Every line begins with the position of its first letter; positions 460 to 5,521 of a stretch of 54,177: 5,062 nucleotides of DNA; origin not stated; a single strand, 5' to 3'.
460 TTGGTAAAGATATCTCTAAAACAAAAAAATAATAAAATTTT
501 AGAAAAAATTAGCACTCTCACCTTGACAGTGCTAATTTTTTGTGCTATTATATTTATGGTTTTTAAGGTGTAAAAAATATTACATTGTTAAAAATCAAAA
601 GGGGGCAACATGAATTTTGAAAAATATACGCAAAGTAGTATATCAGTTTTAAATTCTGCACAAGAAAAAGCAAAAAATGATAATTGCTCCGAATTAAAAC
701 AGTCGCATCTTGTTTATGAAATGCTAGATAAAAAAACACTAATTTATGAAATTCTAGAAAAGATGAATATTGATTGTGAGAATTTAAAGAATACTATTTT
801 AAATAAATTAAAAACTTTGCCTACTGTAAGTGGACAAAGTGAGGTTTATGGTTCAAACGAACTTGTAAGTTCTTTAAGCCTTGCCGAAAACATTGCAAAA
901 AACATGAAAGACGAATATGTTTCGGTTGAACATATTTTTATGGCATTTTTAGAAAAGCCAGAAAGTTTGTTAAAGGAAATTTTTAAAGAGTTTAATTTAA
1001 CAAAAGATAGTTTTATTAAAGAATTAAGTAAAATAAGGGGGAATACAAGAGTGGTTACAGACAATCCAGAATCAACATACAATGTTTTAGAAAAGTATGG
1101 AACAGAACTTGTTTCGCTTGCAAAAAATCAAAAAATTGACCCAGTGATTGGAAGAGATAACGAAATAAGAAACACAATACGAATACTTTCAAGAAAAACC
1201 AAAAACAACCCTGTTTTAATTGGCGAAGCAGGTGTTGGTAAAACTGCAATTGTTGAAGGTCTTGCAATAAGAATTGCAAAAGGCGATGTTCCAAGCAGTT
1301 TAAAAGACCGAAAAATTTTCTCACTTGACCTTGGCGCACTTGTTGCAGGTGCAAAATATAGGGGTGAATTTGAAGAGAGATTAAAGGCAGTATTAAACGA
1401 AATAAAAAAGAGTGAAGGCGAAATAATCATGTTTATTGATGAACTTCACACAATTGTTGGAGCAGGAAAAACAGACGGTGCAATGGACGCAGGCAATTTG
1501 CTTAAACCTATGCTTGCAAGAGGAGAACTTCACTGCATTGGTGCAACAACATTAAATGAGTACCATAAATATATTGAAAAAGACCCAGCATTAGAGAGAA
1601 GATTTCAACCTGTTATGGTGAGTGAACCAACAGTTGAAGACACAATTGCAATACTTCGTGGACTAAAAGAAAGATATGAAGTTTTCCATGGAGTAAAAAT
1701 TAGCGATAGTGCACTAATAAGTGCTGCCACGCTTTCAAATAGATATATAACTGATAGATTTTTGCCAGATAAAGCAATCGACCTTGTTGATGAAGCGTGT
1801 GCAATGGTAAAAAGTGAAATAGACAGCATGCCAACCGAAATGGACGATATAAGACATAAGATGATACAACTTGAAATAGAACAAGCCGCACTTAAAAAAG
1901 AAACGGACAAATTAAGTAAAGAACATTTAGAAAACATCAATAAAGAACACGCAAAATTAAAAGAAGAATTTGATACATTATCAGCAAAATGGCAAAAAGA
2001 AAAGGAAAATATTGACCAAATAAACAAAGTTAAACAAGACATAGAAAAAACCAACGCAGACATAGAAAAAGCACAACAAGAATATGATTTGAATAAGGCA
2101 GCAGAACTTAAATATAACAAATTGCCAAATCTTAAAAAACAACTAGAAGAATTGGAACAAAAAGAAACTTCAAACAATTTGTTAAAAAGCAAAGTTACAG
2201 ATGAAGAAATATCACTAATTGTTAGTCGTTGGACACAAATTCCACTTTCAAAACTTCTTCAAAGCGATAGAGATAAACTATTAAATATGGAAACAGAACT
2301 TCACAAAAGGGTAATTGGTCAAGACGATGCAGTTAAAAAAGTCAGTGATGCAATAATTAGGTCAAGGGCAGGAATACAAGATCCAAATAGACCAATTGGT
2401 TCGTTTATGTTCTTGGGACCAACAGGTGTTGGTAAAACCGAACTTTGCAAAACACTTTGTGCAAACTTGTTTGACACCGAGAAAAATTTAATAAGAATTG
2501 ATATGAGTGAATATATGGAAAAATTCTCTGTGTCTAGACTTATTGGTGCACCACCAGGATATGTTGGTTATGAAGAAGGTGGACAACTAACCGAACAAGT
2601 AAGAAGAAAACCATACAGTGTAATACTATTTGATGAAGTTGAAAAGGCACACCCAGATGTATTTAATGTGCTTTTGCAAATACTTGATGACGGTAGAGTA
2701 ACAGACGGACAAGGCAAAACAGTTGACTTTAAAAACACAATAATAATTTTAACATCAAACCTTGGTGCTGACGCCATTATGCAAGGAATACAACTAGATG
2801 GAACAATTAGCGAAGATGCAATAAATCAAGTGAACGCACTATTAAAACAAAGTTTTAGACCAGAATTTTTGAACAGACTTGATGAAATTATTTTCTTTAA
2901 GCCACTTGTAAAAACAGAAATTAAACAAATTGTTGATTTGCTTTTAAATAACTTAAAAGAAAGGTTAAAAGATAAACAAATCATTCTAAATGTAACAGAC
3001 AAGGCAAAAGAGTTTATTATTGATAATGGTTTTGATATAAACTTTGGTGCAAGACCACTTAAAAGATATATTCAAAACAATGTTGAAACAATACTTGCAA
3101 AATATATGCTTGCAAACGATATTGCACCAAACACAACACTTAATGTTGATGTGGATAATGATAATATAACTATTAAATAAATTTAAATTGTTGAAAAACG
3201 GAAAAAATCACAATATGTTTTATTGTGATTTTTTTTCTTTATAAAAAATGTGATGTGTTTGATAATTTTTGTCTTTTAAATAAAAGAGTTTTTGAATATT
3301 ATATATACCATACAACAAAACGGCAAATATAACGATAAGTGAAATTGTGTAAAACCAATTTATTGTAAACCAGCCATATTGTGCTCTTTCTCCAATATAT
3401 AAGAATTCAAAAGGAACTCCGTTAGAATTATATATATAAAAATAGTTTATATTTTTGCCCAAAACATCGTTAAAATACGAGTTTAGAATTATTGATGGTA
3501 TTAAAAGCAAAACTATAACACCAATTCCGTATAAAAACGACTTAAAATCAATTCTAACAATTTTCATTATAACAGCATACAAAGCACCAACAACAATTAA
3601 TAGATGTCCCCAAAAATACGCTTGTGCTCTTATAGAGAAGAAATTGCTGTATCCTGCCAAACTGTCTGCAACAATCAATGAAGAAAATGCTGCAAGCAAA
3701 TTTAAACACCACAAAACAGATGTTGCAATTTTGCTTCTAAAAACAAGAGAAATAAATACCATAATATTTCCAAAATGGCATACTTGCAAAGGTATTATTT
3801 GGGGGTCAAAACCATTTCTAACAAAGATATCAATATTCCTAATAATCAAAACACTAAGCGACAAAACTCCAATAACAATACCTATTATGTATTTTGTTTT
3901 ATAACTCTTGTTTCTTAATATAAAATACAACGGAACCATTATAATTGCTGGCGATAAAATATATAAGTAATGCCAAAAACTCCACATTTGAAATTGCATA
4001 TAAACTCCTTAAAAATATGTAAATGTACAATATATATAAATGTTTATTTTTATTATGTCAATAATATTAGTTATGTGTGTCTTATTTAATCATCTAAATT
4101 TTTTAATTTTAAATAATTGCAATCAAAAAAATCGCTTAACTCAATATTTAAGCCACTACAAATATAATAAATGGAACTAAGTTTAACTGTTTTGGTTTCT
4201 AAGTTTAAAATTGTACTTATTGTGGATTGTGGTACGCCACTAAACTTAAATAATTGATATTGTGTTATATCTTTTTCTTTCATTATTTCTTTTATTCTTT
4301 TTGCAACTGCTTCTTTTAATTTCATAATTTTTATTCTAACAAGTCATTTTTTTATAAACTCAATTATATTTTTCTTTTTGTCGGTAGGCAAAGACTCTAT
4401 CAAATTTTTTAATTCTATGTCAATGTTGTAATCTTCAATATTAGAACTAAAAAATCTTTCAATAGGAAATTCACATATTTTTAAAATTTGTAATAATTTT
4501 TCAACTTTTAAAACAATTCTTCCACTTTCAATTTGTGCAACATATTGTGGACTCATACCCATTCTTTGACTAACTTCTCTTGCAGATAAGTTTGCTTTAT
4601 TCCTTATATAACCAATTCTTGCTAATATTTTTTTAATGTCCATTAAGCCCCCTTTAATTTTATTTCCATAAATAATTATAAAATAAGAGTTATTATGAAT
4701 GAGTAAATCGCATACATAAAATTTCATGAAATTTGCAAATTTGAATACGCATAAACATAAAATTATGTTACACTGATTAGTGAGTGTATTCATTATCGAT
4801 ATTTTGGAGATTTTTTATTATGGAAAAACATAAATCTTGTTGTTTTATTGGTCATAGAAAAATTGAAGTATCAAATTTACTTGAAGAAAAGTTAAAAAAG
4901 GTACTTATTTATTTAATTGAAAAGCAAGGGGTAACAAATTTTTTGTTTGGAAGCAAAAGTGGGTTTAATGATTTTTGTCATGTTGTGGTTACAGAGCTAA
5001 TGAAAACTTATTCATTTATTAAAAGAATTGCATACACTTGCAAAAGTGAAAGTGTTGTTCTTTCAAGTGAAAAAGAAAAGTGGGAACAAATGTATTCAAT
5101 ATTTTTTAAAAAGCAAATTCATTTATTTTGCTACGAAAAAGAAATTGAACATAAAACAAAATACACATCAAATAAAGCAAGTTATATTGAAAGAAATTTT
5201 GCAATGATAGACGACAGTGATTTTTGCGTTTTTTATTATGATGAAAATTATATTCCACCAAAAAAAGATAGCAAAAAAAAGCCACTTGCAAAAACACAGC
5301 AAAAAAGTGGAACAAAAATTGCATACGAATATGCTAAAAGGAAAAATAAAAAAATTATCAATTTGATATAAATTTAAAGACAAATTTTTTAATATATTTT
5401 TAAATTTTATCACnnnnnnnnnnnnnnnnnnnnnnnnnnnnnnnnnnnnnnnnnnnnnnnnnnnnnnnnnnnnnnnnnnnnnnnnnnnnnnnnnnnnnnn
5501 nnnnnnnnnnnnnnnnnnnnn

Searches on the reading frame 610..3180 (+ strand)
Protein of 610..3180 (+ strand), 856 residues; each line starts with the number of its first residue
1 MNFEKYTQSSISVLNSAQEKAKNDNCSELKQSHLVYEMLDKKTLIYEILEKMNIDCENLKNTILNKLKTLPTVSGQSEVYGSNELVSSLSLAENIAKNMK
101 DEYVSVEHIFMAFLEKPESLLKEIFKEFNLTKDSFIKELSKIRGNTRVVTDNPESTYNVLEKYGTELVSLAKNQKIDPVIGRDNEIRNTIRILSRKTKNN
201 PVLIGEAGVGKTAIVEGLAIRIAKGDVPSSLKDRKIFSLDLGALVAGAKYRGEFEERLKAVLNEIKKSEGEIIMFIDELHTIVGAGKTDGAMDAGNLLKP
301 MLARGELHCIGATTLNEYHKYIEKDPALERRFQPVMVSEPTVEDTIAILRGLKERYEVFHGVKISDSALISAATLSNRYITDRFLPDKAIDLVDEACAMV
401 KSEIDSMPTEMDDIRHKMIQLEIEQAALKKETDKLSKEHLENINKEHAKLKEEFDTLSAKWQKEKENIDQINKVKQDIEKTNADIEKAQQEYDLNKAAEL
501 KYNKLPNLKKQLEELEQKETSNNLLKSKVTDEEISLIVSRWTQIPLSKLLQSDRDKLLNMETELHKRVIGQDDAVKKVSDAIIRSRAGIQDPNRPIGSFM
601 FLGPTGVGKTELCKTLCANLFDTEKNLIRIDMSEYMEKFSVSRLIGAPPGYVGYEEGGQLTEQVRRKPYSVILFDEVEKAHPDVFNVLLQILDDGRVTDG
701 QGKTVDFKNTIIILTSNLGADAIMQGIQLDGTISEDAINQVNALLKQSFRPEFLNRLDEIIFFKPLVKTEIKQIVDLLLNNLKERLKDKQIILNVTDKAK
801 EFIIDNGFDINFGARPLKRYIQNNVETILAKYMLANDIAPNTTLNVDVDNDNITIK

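Call 9: search_protein_families(library=pfam, proteins=[window:610-3180:+], max_evalue=0.001)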
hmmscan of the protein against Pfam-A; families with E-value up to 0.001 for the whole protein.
window:610-3180:+ (856 aa): 21 families
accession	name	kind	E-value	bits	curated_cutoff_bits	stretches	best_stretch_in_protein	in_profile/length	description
PF07724.20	AAA_2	-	3e-70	236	27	1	594-760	1-166/166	AAA domain (Cdc48 subfamily)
PF17871.7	AAA_lid_9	-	1.7e-34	118.3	22.8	1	341-443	1-103/104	AAA lid domain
PF10431.15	ClpB_D2-small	-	9.3e-25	86.9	21.9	1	766-846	1-81/81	C-terminal, D2-small domain, of ClpB protein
PF00004.35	AAA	-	3.8e-24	86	21.2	2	202-333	2-124/131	ATPase family associated with various cellular activities (AAA)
PF02861.25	Clp_N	-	2.8e-17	63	20.7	1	92-144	1-53/53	Clp amino terminal domain, pathogenicity island component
PF07728.20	AAA_5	-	1.8e-15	57.6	22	1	599-717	2-122/139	AAA domain (dynein-related subfamily)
PF13401.12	AAA_22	-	7.5e-10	39.7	27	1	599-694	8-110/130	AAA domain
PF13191.12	AAA_16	-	5.7e-09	37.1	32.6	1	179-225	2-51/167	AAA ATPase domain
PF00158.32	Sigma54_activat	-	3.4e-08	33.8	20.2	1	598-716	24-142/168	Sigma-54 interaction domain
PF05621.17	TniB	-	9.4e-07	28.9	22.4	1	221-337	71-184/189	Bacterial TniB protein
PF12775.13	AAA_7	-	3.8e-06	27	25.8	0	598-645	35-82/181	P-loop containing dynein motor region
PF05729.18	NACHT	-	1.3e-05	25.5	26.7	0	202-244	4-45/167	NACHT domain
PF08477.19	Roc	-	4.3e-05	24.2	27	0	600-632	3-36/119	Ras of Complex, Roc, domain of DAPkinase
PF13173.12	AAA_14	-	5.3e-05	23.7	27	0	601-695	7-88/129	AAA domain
PF05673.19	DUF815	-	7.2e-05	22.5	23.8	0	183-279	38-116/249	Protein of unknown function (DUF815)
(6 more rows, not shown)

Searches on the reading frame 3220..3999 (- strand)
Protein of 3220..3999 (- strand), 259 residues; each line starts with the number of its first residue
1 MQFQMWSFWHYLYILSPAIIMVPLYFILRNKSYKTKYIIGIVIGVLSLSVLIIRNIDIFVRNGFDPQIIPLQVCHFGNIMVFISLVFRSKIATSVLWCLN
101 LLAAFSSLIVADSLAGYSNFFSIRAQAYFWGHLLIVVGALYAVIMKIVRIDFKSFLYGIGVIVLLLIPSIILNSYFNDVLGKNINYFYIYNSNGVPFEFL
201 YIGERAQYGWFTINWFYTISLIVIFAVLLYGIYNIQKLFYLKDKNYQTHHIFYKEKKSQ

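Call 9: search_protein_families(library=pfam, proteins=[window:3220-3999:-], max_evalue=0.001)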
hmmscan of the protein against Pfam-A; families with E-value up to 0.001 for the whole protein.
window:3220-3999:- (259 aa): 1 family
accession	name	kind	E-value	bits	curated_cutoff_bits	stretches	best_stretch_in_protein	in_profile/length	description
PF14808.11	TMEM164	-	8.7e-16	58.5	25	1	6-233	2-217/217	TMEM164 family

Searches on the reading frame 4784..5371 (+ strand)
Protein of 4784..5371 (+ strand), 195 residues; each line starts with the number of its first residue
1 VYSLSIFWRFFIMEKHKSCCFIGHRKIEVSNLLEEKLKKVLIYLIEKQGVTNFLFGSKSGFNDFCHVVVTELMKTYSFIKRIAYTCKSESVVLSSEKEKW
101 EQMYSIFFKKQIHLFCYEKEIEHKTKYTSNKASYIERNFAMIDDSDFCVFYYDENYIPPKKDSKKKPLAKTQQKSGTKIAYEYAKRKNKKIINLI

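Call 9: search_protein_families(library=pfam, proteins=[window:4784-5371:+], max_evalue=0.001)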
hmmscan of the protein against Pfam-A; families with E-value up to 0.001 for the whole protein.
window:4784-5371:+ (195 aa): 1 family
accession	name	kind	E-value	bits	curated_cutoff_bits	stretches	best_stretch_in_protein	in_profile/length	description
PF06908.16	YpsA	-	2.7e-08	34.4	27.7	1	31-179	22-160/168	YspA SLOG family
